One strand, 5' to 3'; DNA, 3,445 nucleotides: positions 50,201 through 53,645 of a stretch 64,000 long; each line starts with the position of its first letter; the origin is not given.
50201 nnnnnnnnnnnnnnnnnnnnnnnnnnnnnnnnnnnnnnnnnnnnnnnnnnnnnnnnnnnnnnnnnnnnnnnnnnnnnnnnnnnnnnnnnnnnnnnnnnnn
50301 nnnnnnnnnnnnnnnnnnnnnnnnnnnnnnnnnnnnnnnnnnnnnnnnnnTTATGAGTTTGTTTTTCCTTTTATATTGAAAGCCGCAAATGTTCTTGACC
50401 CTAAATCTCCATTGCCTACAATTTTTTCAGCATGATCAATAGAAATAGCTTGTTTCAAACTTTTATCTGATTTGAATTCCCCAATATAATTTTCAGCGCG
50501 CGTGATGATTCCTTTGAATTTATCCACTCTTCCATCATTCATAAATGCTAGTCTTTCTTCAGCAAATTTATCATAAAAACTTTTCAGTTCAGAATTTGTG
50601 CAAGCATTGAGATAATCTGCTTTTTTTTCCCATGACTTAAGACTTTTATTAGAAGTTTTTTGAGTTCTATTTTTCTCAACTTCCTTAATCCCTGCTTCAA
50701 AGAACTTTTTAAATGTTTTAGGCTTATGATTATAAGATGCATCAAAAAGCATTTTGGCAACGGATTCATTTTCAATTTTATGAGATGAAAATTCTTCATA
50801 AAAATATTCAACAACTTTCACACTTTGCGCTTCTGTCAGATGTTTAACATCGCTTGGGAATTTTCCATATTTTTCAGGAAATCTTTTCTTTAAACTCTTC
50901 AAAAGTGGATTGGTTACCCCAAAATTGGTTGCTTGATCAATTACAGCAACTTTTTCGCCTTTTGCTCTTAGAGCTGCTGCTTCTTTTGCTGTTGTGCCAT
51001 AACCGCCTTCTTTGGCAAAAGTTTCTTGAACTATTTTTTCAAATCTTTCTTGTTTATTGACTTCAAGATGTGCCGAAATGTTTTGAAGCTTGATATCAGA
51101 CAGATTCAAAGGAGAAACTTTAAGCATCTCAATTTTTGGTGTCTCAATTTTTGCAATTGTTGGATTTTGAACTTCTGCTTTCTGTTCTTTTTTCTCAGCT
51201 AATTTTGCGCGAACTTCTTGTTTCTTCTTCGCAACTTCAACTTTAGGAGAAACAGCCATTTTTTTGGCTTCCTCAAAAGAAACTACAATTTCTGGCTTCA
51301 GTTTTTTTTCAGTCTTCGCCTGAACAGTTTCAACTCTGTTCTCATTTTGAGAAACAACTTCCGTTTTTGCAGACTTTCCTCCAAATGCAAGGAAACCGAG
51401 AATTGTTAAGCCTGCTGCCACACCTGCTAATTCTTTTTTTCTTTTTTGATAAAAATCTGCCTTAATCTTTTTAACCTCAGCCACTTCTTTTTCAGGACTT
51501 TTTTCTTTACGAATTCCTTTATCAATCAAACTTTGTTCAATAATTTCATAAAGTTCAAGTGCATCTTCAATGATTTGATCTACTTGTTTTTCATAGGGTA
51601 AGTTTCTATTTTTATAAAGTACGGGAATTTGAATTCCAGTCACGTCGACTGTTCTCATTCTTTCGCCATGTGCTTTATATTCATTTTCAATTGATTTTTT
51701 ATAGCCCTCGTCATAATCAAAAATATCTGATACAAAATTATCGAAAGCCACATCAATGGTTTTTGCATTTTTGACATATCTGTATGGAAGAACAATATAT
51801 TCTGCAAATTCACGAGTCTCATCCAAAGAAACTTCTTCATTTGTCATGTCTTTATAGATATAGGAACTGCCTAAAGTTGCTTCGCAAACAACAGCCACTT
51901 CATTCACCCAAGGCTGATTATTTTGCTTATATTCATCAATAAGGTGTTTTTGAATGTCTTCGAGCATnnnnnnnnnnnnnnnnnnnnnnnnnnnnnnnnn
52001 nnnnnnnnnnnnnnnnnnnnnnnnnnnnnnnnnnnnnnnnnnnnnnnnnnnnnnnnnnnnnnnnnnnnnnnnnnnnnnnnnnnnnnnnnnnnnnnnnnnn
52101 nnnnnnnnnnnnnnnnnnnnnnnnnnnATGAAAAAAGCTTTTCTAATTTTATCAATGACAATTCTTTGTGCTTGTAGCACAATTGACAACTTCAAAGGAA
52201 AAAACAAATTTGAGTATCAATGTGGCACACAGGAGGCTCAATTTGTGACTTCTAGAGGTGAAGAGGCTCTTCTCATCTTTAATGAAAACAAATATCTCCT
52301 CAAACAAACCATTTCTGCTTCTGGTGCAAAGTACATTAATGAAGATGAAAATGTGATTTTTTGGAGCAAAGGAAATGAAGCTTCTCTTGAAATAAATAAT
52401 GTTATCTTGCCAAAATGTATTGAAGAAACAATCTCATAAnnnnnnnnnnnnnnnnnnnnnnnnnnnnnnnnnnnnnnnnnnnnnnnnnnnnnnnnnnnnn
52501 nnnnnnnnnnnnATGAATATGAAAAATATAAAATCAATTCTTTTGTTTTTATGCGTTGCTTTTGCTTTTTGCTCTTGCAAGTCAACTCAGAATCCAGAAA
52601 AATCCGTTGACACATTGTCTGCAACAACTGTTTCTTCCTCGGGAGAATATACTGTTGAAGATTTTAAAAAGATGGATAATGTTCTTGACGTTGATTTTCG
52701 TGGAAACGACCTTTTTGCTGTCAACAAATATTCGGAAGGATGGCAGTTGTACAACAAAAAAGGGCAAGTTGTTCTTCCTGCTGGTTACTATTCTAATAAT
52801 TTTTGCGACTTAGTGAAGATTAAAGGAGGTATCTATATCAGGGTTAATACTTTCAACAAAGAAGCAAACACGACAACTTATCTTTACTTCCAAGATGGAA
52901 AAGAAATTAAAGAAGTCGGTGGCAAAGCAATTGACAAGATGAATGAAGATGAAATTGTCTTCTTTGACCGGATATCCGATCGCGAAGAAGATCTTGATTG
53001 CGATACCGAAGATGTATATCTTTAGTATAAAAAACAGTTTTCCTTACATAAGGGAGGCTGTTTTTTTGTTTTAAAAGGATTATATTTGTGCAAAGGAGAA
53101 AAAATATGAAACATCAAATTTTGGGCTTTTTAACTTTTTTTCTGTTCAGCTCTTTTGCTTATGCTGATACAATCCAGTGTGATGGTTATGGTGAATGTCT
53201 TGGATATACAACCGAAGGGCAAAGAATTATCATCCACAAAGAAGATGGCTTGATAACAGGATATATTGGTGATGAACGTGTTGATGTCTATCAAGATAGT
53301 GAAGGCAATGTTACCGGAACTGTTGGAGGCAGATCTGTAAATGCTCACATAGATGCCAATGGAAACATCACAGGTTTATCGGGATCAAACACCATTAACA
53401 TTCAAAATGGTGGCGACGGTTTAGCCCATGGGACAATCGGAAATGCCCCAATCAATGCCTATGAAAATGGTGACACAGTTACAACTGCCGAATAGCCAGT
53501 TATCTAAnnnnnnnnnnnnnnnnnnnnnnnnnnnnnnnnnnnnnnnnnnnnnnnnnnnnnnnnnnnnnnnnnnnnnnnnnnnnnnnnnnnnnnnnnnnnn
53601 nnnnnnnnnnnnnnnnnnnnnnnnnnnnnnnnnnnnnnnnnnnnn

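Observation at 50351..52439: GH108 lysozyme-like protein head-to-head with an MliC lysozyme inhibitor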

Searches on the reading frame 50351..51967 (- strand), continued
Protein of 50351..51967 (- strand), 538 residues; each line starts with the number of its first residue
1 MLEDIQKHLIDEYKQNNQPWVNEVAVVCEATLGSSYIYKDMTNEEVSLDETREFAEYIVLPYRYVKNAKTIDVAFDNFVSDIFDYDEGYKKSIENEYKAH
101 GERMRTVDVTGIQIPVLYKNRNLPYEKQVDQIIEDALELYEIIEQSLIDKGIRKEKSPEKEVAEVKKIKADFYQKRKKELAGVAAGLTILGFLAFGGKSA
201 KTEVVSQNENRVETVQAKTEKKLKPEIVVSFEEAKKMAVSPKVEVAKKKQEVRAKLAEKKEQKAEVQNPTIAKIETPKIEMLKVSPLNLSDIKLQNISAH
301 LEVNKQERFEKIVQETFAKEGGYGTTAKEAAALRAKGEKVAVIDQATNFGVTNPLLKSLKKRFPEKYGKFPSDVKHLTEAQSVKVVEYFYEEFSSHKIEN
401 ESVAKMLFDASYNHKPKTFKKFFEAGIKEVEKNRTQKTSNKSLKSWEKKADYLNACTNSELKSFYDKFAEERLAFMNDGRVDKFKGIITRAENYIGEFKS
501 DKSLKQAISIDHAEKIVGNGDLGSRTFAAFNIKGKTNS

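Call 67: find_encoding_contigs(protein=P0019, flank=6000, max_places=1)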
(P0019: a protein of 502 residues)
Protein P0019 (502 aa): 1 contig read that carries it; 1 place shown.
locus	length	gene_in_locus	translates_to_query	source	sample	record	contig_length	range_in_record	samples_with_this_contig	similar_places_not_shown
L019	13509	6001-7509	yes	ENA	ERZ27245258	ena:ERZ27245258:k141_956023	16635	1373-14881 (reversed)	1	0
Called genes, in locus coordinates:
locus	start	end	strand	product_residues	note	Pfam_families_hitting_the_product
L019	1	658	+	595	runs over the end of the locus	PF00664:ABC_membrane (weak), PF02463:SMC_N, PF00005:ABC_tran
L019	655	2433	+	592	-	PF00664:ABC_membrane, PF02463:SMC_N, PF00005:ABC_tran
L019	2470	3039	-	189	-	-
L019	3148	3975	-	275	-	PF13458:Peripla_BP_6 (weak)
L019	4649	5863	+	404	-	PF07642:BBP2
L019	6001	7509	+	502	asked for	-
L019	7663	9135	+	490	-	-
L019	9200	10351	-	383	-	PF00226:DnaJ, PF01556:DnaJ_C, PF00684:DnaJ_CXXCXGXG, PF27439:DnaJ_C_2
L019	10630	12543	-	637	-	PF00012:HSP70, PF06723:MreB_Mbl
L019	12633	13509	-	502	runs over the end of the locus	PF02885:Glycos_trans_3N (weak), PF00591:Glycos_transf_3 (weak), PF07831:PYNP_C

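Call 68: find_encoding_contigs(protein=P0104, flank=6000, max_places=1)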
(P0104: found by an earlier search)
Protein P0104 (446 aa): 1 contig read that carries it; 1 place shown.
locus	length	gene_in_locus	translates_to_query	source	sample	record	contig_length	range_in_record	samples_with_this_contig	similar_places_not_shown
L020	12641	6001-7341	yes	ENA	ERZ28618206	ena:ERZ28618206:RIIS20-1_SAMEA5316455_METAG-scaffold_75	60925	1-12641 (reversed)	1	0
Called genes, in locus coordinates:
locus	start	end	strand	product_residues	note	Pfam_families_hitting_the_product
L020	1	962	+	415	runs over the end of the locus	PF12704:MacB_PCD, PF02687:FtsX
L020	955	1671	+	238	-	PF00005:ABC_tran, PF13304:AAA_21 (faint)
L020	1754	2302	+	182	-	-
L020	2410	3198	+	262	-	-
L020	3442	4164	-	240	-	-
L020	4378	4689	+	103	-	PF19647:Septknot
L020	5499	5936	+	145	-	-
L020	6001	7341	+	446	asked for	PF05838:Glyco_hydro_108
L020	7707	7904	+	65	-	PF01632:Ribosomal_L35p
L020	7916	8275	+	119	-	PF00453:Ribosomal_L20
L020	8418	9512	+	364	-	PF02912:Phe_tRNA-synt_N, PF01409:tRNA-synt_2d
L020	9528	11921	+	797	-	PF01588:tRNA_bind, PF03483:B3_4, PF03484:B5, PF17759:tRNA_synthFbeta, PF03147:FDX-ACB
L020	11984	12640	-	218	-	?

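Call 69: find_encoding_contigs(protein=P0108, flank=6000, max_places=1)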
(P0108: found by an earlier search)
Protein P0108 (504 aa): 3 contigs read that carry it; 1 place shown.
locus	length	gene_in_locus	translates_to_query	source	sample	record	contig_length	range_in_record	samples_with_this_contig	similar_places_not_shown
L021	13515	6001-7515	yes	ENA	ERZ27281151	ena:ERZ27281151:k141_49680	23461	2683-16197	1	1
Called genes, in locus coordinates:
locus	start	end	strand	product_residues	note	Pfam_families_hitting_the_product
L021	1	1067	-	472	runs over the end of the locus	PF19425:Csd3_N2, PF01551:Peptidase_M23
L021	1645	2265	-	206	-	-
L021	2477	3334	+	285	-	PF02517:Rce1-like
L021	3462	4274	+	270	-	PF07505:DUF5131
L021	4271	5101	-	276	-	-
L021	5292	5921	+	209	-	PF00132:Hexapep, PF14602:Hexapep_2 (weak)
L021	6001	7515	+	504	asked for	PF05838:Glyco_hydro_108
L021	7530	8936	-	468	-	PF03023:MurJ (weak), PF01554:MatE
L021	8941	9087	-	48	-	-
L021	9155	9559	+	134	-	-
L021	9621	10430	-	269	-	PF13145:Rotamase_2, PF13616:Rotamase_3, PF00639:Rotamase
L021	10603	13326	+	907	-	PF07517:SecA_DEAD, PF00270:DEAD (weak), PF01043:SecA_PP_bind, PF21090:P-loop_SecA, PF07516:SecA_SW, PF02810:SEC-C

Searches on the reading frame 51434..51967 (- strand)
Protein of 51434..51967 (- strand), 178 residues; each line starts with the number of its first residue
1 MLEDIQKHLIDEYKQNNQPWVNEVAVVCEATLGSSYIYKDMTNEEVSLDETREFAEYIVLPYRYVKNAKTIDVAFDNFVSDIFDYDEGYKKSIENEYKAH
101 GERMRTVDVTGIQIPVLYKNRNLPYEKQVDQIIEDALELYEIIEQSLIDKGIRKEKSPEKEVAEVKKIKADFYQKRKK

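Call 54: predict_structure(alignment_id=A5)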
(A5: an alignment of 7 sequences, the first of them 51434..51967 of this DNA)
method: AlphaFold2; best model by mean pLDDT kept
length: 178 residues; sequences in the alignment: 7
mean_pLDDT: 76.0   pTM: 0.74
mean pLDDT of the five models: 76.0, 74.1, 73.7, 71.4, 71.0
residues with pLDDT >= 90: 33; 70-90: 96; 50-70: 37; < 50: 12
segments of 3 or more residues with pLDDT < 50: 29-39
pLDDT, mean of each block of 10 residues (from residue 1): 68 69 51 42 58 61 78 81 87 95 89 90 89 85 86 68 89 85
secondary structure, 60 per line:
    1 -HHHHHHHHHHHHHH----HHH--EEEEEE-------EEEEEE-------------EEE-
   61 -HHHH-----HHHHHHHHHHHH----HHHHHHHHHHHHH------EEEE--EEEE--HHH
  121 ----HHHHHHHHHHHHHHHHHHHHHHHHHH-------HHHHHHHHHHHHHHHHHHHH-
elements in order: H2-15 E25-30 E38-43 E57-59 H62-65 H71-82 H87-99 E106-109 E112-115 H125-150 H158-177

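Call 57: fold_search(model_id=the predicted structure, library=pdb)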
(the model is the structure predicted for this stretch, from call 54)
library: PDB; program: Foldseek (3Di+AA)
matches with E <= 10: 67; with E <= 0.001: 0
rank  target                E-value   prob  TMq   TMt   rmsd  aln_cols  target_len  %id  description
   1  1bp2                  1.4e+00  0.03  0.11  0.14  14.4       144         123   12  STRUCTURE OF BOVINE PANCREATIC PHOSPHOLIPASE A2 AT 1.7 ANGSTROMS RESOLUTION (released 1981-05-21)
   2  3lku_E                2.3e+00  0.07  0.17  0.11  12.0       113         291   11  Crystal structure of S. cerevisiae Get4 in complex with an N-terminal fragment of Get5 (released 2010-06-23)
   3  1fxk_B                2.3e+00  0.06  0.17  0.25  14.0       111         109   14  CRYSTAL STRUCTURE OF ARCHAEAL PREFOLDIN (GIMC). (released 2000-12-06)
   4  7uzj_H                3.2e+00  0.03  0.16  0.15  21.1       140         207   11  Rat Kidney V1 complex with SidK and NCOA7B, State 1 (released 2023-11-22)
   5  6rmd_A                3.6e+00  0.04  0.18  0.10  10.9       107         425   17  Structure of ATP bound Plasmodium falciparum IMP-nucleotidase (released 2020-07-15)
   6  8z8x_A                3.6e+00  0.03  0.15  0.08  12.6       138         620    9  Cryo-EM structure of Thogoto virus polymerase in a transcription initiation conformation (released 2024-05-29)
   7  4pwx_E                3.8e+00  0.05  0.16  0.12  11.6       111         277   11  Crystal structure of an ATP-bound Get3-Get4-Get5 complex from S.cerevisiae (released 2014-04-09)
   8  6eew_C                4.0e+00  0.07  0.13  0.06   8.0        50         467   22  Crystal structure of Catharanthus roseus tryptophan decarboxylase in complex with L-tryptophan (released 2018-09-19)
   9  1fxk_A                4.0e+00  0.05  0.18  0.27  13.4       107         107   15  CRYSTAL STRUCTURE OF ARCHAEAL PREFOLDIN (GIMC). (released 2000-12-06)
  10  6rmo_E                4.0e+00  0.05  0.19  0.10  10.3        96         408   19  Structure of Plasmodium falciparum IMP-nucleotidase (released 2020-07-15)
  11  2wpv_E                4.0e+00  0.04  0.16  0.11  12.0       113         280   11  Crystal structure of S. cerevisiae Get4-Get5 complex (released 2010-01-26)
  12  4pwx_C                4.3e+00  0.04  0.16  0.12  11.6       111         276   11  Crystal structure of an ATP-bound Get3-Get4-Get5 complex from S.cerevisiae (released 2014-04-09)
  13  3lku_C                4.3e+00  0.04  0.16  0.11  12.0       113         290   11  Crystal structure of S. cerevisiae Get4 in complex with an N-terminal fragment of Get5 (released 2010-06-23)
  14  2wpv_A                4.3e+00  0.03  0.16  0.11  11.8       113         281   12  Crystal structure of S. cerevisiae Get4-Get5 complex (released 2010-01-26)
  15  4qpm_B                4.5e+00  0.03  0.14  0.10  12.7        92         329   14  Structure of Bub1 kinase domain (released 2014-10-22)
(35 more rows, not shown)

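Call 58: search_protein_families(library=phrogs, proteins=[window:51434-51967:-], max_evalue=0.1)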
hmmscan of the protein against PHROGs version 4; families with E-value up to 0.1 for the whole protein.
window:51434-51967:- (178 aa): 1 family
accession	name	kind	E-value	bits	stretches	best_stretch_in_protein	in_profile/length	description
phrog_2298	-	unknown function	0.02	15.7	0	60-101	127-168/171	-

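Call 60: fold_search(model_id=the predicted structure, library=viral)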
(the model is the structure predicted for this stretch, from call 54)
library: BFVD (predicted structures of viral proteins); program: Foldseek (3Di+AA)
matches with E <= 10: 222; with E <= 0.001: 0
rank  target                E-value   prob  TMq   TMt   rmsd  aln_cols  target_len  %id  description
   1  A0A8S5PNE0            4.0e-01  0.12  0.15  0.16  13.3       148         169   14  DUF4376 domain-containing protein [Siphoviridae sp. ctnsL8]
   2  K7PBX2                4.8e-01  0.16  0.18  0.13  12.9        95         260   19  Protein ORF76 [Cyprinid herpesvirus 1]
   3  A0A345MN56            6.0e-01  0.14  0.20  0.27  22.3       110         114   14  (no name in the UniProt tables at hand)
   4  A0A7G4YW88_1          6.7e-01  0.06  0.14  0.06  13.1       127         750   12  (no name in the UniProt tables at hand)
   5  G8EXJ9                7.1e-01  0.06  0.19  0.09  16.1       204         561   12  (no name in the UniProt tables at hand)
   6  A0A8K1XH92            8.0e-01  0.05  0.14  0.04  18.8       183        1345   10  RNA-directed RNA polymerase [Hangzhou Nyamivirus 1]
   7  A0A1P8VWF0            8.5e-01  0.09  0.15  0.24  12.5        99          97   17  (no name in the UniProt tables at hand)
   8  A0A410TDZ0            1.1e+00  0.06  0.16  0.06  15.6       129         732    9  Uncharacterized protein [Gordonia phage NosilaM]
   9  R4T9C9                1.2e+00  0.06  0.14  0.17   9.6        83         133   12  Uncharacterized protein [Halogranum tailed virus 1]
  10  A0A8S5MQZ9            1.4e+00  0.03  0.12  0.11  14.3       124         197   12  DUF4376 domain-containing protein [Siphoviridae sp. ctA4S13]
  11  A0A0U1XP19            1.5e+00  0.08  0.19  0.11  10.0        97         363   20  Outer capsid protein VP2 (Fragment) [African horse sickness virus 5]
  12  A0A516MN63            1.6e+00  0.06  0.18  0.21  13.9       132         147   11  (no name in the UniProt tables at hand)
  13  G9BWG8                1.6e+00  0.06  0.18  0.06  19.0       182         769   15  (no name in the UniProt tables at hand)
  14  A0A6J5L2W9            1.7e+00  0.06  0.10  0.14  12.1        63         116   16  Recombinase NinB [uncultured Caudovirales phage]
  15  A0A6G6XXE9            1.8e+00  0.06  0.23  0.24  19.3       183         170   10  (no name in the UniProt tables at hand)
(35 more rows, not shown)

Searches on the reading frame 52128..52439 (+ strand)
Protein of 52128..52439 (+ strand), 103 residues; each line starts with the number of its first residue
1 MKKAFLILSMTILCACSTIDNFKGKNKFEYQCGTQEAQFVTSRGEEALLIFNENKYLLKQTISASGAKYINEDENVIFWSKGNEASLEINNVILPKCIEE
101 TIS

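Call 3: search_protein_families(library=pfam, proteins=[window:52128-52439:+], max_evalue=1)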
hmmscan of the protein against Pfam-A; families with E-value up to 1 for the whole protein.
window:52128-52439:+ (103 aa): 1 family
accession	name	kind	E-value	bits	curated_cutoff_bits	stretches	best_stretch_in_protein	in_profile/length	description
PF09864.15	MliC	-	3.5e-14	53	22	1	30-90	1-61/67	Membrane-bound lysozyme-inhibitor of c-type lysozyme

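Call 4: search_protein_families(library=ncbifam, proteins=[window:52128-52439:+], max_evalue=1)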
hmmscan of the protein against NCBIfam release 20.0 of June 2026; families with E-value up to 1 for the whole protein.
window:52128-52439:+ (103 aa): 3 families
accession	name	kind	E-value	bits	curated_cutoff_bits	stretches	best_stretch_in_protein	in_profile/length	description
NF008475.0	PRK11372.1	equivalog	2.7e-12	46.7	168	1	1-97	3-102/109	C-type lysozyme inhibitor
NF010364.0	PRK13792.1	equivalog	6.7e-05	22.9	261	1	54-87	78-109/127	lysozyme inhibitor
NF010363.0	PRK13791.1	equivalog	0.0094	16.1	127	1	6-97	6-110/113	c-type lysozyme inhibitor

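Call 37: search_solved_structures(query=window:52128-52436:+, max_evalue=1, show_alignments=3)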
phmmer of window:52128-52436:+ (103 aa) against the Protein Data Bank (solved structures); distinct sequences matched with E-value up to 1: 6.
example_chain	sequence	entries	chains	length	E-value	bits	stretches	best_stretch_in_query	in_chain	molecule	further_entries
2f09_A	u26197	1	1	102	8.3e-07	32.2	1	27-97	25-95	Hypothetical protein ydhA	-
3f6z_B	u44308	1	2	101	0.009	19.3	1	38-87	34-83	Putative uncharacterized protein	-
4mir_A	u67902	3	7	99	0.01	19.1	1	25-88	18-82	Putative uncharacterized protein | Humanlysozyme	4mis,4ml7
4zzk_A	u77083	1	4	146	0.036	17.4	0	20-62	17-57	Basal-body rod modification protein FlgD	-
4zzf_A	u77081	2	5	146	0.036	17.4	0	20-62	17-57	Flagellar basal body rod modification protein | Basal-body rod modification protein FlgD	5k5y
9fct_B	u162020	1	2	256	0.96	12.8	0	4-51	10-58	DUF4465 domain-containing protein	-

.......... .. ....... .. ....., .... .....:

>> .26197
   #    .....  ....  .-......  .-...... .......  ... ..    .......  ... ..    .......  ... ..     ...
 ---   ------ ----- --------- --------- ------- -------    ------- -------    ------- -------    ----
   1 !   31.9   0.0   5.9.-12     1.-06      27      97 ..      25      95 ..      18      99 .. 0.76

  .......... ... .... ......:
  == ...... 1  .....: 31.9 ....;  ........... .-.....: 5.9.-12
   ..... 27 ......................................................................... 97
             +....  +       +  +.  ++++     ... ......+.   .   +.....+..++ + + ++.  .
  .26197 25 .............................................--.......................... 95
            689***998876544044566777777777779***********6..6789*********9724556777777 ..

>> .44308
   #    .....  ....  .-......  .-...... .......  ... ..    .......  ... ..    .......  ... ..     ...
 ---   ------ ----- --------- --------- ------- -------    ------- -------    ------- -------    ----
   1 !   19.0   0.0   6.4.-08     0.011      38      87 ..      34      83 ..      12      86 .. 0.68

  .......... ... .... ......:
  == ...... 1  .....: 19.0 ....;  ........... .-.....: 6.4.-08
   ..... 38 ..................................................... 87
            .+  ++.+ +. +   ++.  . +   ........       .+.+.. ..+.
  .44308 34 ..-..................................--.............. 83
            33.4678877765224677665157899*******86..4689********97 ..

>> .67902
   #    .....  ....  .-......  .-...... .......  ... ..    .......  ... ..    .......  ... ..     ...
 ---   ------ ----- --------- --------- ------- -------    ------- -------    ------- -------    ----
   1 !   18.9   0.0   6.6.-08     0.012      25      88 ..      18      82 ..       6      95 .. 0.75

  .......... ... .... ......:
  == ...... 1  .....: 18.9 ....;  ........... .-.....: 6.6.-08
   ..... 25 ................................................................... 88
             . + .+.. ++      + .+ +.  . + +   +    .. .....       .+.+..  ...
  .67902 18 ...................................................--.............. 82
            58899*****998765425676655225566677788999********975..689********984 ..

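Call 39: find_homologous_proteins(query=window:52128-52436:+, max_evalue=0.00001)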
Query window:52128-52436:+ (103 aa): 1 proteins with E <= 0.00001 among 1 candidates.
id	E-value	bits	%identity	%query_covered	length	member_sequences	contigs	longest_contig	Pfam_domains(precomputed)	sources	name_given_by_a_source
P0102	5.9e-61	220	100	100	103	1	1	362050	PF09864.16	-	-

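Call 58: search_protein_families(library=phrogs, proteins=[window:52128-52439:+], max_evalue=0.1)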
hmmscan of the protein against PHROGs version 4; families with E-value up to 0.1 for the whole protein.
window:52128-52439:+ (103 aa): 0 families

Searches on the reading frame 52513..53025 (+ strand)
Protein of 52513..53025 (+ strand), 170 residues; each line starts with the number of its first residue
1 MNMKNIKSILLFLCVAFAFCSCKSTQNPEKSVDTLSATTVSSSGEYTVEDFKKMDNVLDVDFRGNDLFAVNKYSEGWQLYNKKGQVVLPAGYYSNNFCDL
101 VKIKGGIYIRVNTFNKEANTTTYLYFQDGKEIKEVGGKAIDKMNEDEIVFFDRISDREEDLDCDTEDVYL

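Call 3: search_protein_families(library=pfam, proteins=[window:52513-53025:+], max_evalue=1)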
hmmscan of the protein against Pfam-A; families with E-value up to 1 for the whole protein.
window:52513-53025:+ (170 aa): 1 family
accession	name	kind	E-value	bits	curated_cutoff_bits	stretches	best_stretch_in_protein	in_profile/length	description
PF10102.14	DUF2341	-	0.11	13.4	23.4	1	99-158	23-75/84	Domain of unknown function (DUF2341)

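Call 4: search_protein_families(library=ncbifam, proteins=[window:52513-53025:+], max_evalue=1)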
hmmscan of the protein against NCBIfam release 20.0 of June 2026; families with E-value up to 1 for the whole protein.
window:52513-53025:+ (170 aa): 6 families
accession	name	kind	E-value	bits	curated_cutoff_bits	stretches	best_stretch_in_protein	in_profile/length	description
NF053772.1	BSAP5b_fam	equivalog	0.0008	18.8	380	1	3-127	1-113/418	BSAP5b family pore-forming toxin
NF052634.1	Riean_0653_fam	subfamily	0.0015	19.5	57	1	3-39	1-32/176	Riean_0653 family protein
NF050142.1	PG1828_fam_lipo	equivalog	0.003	18.3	50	1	3-43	1-44/59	PG1828 family lipoprotein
NF052644.1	T9SS_DNase_Rie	equivalog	0.018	14.4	260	1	44-119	170-244/251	T9SS-dependent surface endonuclease, AS87_RS02955 family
NF053559.1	LolB1_Flavo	equivalog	0.023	14.2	50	1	11-62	2-55/244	lipoprotein insertase outer membrane protein LolB1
NF047459.1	LA_3150_fam_lipo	equivalog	0.057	13.7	70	1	3-71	1-68/144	LA_3150 family lipoprotein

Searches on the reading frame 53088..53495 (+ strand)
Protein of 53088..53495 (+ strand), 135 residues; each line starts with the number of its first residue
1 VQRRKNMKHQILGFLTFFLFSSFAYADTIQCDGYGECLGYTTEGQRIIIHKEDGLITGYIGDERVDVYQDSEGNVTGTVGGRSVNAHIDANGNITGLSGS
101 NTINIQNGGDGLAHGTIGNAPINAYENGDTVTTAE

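Call 3: search_protein_families(library=pfam, proteins=[window:53088-53495:+], max_evalue=1)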
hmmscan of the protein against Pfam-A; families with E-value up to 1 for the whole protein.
window:53088-53495:+ (135 aa): 1 family
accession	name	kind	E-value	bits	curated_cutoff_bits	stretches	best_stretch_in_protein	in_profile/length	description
PF07504.19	FTP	-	0.11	12.8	21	1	81-100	31-50/51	Fungalysin/Thermolysin Propeptide Motif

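Call 4: search_protein_families(library=ncbifam, proteins=[window:53088-53495:+], max_evalue=1)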
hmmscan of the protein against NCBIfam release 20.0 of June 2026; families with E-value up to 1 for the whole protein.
window:53088-53495:+ (135 aa): 0 families
